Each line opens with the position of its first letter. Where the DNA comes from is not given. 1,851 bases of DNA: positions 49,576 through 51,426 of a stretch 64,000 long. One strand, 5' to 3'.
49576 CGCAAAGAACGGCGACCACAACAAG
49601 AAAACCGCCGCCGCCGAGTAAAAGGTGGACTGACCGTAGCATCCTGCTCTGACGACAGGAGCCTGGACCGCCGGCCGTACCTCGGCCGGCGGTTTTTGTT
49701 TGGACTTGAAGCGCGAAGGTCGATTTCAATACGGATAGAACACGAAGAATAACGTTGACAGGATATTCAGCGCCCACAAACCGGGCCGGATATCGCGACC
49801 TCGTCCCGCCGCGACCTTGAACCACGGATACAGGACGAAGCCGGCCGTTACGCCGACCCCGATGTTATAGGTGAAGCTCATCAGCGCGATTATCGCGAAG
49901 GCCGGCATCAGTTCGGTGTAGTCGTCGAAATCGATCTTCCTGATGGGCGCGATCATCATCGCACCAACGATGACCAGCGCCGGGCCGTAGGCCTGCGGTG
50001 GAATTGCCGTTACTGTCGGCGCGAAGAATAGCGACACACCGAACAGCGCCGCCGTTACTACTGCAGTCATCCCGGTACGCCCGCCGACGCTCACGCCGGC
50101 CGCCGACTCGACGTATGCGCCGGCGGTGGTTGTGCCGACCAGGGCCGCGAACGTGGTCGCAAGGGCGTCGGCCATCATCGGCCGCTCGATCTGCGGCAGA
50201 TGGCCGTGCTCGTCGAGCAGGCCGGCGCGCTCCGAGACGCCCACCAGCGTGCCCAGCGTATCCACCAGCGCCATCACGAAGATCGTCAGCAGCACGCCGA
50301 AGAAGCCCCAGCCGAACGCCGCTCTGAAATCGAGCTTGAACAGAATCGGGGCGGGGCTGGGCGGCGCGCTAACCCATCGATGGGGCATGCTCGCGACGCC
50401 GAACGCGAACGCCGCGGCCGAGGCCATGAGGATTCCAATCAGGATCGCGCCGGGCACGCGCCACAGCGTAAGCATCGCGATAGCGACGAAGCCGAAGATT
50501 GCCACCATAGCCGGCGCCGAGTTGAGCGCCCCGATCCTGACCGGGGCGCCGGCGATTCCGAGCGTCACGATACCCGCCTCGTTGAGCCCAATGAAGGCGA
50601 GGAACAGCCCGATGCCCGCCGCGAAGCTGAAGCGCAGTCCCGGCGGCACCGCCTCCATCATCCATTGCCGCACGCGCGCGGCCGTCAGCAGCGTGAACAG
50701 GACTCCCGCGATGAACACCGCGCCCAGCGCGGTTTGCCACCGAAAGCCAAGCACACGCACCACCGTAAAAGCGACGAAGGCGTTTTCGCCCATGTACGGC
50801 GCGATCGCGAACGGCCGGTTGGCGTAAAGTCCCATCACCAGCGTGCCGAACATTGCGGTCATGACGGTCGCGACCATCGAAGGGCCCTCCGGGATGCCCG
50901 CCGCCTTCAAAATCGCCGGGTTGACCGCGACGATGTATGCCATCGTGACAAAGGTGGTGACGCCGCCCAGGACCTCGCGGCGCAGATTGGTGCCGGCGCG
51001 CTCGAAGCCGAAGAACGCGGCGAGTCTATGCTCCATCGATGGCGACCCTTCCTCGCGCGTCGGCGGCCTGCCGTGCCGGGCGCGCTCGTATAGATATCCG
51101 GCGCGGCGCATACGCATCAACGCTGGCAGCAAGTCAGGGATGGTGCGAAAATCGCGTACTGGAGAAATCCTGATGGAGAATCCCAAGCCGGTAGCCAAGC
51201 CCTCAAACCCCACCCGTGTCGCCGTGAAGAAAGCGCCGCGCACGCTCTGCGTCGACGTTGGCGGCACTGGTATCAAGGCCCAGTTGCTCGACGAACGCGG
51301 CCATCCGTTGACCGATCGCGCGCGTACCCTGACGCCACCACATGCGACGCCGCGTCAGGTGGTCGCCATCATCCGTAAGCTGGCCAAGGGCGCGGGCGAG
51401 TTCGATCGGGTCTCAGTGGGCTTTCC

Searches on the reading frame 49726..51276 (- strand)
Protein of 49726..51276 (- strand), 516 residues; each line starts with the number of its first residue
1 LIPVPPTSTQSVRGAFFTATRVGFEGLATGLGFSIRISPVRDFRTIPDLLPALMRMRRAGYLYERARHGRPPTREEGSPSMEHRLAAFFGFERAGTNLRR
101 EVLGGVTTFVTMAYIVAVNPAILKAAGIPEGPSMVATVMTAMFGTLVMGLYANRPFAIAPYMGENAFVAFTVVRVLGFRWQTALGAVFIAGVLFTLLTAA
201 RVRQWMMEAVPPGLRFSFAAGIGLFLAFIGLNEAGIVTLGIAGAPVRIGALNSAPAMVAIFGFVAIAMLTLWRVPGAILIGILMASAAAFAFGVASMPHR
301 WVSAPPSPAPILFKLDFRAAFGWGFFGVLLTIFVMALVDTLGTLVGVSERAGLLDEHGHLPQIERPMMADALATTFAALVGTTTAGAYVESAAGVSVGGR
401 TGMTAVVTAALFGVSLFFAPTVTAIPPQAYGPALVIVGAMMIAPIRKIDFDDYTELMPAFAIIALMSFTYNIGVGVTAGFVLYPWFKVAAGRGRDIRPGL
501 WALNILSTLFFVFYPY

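Call 54: search_protein_families(library=pfam, proteins=[window:49726-51276:-], max_evalue=0.0001)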
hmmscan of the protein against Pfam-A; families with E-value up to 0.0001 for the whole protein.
window:49726-51276:- (516 aa): 1 family
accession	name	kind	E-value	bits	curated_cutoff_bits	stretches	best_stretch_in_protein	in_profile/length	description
PF00860.26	Xan_ur_permease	-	7.2e-40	137.3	27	1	101-472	3-383/389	Permease family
